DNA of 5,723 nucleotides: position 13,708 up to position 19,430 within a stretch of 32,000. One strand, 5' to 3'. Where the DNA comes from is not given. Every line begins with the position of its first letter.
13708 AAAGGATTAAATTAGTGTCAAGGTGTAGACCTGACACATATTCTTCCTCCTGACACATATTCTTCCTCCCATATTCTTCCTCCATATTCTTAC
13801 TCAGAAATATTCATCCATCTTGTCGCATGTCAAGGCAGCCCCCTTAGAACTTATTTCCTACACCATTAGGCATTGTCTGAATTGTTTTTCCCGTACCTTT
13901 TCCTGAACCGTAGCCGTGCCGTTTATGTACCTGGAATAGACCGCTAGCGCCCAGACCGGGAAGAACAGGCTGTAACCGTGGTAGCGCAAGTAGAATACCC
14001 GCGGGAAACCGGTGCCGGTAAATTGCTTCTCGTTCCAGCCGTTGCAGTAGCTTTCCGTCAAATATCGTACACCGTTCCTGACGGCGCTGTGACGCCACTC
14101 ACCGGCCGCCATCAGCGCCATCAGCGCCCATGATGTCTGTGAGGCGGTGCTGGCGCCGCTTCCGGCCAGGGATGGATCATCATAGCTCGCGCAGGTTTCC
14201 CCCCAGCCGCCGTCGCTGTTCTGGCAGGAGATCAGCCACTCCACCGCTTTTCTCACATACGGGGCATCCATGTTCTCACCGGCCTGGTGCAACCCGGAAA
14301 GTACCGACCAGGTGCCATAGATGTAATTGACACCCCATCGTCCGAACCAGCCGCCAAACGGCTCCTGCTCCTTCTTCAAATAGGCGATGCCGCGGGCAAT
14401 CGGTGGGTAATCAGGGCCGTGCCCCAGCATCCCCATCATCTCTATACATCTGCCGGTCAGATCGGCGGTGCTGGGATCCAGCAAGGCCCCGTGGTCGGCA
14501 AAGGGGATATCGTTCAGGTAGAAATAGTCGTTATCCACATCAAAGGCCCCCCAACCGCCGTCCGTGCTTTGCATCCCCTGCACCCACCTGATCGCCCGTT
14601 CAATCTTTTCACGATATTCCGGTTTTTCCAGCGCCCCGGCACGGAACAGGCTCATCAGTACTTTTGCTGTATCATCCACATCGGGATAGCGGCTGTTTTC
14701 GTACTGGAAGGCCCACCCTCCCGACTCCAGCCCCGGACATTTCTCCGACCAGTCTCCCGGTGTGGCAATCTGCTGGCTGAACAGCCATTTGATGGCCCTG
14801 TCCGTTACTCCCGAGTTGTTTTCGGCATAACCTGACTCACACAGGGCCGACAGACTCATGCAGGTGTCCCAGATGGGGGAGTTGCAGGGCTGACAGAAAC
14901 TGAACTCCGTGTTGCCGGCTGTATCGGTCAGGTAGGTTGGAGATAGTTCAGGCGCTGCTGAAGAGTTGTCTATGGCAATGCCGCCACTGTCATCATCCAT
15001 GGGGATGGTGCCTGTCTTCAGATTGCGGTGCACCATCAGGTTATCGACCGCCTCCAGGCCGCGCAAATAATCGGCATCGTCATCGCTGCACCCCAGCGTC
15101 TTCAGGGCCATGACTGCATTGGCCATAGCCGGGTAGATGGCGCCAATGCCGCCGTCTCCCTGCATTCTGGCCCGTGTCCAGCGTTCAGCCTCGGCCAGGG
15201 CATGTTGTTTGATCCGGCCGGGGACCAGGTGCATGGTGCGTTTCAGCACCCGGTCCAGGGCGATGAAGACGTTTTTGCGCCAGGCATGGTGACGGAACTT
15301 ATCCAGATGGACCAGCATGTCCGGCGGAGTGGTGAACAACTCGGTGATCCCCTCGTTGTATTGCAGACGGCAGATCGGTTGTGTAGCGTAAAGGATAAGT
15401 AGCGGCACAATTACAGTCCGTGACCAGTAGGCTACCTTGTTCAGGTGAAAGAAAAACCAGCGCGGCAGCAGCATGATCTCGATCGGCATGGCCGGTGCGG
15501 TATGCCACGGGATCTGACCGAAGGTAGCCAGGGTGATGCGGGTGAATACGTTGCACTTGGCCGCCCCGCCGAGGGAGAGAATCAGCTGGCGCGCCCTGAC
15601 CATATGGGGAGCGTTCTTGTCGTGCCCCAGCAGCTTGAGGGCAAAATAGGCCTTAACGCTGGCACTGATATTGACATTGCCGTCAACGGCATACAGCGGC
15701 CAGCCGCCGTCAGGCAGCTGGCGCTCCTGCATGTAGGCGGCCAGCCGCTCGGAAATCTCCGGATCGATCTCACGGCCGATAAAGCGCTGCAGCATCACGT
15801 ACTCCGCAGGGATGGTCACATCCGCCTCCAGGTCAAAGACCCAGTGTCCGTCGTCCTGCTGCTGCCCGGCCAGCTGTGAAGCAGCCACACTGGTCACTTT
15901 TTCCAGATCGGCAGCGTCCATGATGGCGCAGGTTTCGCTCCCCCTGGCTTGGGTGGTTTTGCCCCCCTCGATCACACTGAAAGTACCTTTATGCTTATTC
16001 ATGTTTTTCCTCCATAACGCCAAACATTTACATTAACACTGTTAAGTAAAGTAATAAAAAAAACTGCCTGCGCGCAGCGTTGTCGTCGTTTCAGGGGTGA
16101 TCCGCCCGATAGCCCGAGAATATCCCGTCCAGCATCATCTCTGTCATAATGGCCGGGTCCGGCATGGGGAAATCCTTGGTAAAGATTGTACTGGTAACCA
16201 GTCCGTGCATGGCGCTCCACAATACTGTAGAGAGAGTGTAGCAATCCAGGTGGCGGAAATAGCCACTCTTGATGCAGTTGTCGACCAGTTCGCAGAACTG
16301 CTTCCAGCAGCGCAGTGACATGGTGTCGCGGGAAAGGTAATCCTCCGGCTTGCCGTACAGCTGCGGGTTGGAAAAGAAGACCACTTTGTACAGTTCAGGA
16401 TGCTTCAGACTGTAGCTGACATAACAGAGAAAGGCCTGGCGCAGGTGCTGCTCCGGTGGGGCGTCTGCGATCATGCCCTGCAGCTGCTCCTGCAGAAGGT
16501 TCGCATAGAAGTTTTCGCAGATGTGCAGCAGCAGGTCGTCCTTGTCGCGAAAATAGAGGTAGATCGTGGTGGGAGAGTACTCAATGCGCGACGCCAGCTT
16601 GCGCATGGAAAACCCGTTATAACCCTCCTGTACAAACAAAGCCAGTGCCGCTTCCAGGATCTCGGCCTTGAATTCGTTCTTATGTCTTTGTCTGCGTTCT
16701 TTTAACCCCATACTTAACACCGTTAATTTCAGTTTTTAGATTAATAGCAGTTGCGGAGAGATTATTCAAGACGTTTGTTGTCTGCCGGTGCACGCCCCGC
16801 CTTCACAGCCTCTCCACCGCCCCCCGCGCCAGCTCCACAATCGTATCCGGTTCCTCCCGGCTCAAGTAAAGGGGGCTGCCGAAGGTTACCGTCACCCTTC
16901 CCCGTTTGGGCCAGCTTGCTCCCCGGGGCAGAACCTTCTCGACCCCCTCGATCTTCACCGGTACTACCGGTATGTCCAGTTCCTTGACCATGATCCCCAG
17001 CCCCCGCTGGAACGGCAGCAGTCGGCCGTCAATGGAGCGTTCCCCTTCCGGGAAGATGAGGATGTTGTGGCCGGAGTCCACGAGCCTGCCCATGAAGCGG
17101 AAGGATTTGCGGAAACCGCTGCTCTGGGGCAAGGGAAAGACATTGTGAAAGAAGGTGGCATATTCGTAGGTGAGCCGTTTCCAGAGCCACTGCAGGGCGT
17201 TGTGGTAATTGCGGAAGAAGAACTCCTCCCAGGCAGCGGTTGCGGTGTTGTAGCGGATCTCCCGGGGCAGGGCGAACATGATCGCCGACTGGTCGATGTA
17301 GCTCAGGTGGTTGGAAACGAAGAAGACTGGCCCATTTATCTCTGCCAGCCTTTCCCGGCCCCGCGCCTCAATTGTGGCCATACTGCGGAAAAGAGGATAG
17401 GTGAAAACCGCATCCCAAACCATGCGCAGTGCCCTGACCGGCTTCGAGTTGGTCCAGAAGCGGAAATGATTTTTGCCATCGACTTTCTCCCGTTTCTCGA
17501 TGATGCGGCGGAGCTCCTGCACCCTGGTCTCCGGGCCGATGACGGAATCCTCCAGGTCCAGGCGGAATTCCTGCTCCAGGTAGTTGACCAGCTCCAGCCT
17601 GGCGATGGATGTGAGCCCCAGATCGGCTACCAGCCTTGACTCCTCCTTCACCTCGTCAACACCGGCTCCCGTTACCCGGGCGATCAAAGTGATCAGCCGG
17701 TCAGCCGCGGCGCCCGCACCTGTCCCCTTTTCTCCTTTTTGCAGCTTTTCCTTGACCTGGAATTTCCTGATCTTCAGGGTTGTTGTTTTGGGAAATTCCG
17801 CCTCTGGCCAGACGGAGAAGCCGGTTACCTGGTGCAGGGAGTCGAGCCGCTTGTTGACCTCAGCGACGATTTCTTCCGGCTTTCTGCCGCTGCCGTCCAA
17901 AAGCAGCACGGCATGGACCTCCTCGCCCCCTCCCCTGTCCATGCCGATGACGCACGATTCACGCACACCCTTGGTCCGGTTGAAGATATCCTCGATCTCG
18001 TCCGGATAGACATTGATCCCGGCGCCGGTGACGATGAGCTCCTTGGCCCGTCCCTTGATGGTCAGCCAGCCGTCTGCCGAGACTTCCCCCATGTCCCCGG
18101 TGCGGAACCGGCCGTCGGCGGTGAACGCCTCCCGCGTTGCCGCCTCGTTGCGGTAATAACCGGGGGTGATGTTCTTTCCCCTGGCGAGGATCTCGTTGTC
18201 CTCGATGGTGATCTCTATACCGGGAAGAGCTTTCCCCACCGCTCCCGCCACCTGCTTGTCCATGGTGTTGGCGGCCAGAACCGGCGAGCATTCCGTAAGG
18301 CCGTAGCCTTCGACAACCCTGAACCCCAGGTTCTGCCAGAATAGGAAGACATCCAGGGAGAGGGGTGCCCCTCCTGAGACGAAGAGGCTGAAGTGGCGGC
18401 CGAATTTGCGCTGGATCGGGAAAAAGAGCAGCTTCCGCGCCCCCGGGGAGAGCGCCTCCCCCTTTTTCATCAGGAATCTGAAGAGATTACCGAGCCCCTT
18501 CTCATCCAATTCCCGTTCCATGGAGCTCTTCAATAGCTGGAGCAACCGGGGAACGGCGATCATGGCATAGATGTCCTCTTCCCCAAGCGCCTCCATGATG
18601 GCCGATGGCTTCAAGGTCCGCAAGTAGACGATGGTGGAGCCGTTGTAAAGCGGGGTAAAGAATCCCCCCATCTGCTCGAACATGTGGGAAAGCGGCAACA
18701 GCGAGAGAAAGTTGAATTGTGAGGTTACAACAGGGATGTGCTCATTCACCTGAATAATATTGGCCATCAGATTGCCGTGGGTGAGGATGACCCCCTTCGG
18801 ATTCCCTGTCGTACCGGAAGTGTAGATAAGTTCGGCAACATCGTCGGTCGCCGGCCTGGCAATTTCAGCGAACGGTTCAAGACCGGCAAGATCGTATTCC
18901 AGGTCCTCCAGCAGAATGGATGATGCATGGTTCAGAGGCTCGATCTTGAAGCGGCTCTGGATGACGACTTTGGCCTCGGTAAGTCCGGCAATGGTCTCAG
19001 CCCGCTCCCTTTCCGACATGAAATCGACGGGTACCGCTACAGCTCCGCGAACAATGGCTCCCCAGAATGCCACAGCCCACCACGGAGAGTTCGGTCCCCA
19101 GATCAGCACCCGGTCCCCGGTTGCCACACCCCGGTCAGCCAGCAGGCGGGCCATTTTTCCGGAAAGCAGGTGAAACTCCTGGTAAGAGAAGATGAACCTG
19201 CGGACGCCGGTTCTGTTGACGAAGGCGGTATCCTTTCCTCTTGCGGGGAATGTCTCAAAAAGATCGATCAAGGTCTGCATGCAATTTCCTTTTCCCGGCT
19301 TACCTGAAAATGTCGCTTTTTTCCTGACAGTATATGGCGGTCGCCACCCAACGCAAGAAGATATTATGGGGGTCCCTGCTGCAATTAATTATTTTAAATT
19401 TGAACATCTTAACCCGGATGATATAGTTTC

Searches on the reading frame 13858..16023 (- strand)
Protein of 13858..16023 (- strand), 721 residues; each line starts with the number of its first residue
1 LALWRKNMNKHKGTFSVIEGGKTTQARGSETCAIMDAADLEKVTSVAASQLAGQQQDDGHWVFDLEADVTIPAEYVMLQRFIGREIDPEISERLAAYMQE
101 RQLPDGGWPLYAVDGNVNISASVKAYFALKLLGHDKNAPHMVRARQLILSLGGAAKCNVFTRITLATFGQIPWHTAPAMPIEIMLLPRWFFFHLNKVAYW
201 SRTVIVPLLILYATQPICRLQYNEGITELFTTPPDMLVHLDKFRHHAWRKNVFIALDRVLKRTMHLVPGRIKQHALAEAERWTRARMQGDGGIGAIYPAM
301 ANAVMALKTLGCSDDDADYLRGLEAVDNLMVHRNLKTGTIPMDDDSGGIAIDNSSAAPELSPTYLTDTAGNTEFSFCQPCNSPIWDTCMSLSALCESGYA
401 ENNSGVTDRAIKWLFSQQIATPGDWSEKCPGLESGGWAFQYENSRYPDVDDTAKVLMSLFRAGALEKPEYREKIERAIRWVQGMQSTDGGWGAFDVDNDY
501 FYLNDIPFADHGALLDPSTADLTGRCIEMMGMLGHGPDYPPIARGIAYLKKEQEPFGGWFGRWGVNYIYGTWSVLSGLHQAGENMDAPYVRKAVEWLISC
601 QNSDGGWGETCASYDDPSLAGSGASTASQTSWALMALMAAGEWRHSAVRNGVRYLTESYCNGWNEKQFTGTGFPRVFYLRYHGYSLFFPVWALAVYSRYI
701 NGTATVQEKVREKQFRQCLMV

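Call 8: search_protein_families(library=pfam, proteins=[window:13858-16023:-], max_evalue=0.01)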
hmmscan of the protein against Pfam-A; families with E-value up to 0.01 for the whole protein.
window:13858-16023:- (721 aa): 4 families
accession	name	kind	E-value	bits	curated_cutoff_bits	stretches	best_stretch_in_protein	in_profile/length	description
PF13243.12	SQHop_cyclase_C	-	1.3e-140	468.4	26.1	1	382-697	2-318/319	Squalene-hopene cyclase C-terminal domain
PF13249.12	SQHop_cyclase_N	-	2e-119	398.5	26.2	1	47-333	4-289/291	Squalene-hopene cyclase N-terminal domain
PF00432.27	Prenyltrans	-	4.1e-06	26.9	26.5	0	563-611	74-122/304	Prenyltransferase alpha-alpha toroid domain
PF07678.20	TED_complement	-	5.9e-05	22.7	22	1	583-657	109-188/312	A-macroglobulin TED domain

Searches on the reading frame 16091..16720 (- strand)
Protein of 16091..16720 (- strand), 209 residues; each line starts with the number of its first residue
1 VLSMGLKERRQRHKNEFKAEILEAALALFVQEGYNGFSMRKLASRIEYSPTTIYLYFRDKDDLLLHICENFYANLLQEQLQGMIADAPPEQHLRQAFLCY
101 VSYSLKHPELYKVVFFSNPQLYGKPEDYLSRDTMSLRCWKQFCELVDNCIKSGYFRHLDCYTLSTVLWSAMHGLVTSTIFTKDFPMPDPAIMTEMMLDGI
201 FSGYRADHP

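Call 8: search_protein_families(library=pfam, proteins=[window:16091-16720:-], max_evalue=0.01)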
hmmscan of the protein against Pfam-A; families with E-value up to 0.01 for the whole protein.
window:16091-16720:- (209 aa): 2 families
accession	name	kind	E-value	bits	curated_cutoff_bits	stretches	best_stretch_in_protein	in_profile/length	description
PF00440.29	TetR_N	-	1.5e-15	57.1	24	1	21-66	1-46/47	Bacterial regulatory proteins, tetR family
PF13305.11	TetR_C_33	-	2.5e-08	34.9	26.8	1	94-198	2-101/103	Tetracyclin repressor-like, C-terminal domain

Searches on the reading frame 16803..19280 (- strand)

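Call 8: search_protein_families(library=pfam, proteins=[window:16803-19280:-], max_evalue=0.01)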
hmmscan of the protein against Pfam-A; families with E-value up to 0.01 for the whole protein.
window:16803-19280:- (825 aa): 4 families
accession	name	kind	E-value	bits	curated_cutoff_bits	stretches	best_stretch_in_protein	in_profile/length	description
PF00501.34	AMP-binding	-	2.1e-68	231.4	29.9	1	16-376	10-384/384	AMP-binding enzyme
PF01553.26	Acyltransferase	-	1.2e-15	57.9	23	1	637-777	2-131/132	Acyltransferase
PF00550.31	PP-binding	-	2.9e-07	31.1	20.8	1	527-581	1-54/67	Phosphopantetheine attachment site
PF13193.12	AMP-binding_C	-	9.2e-05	23.7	24.5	1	428-501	1-74/76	AMP-binding enzyme C-terminal domain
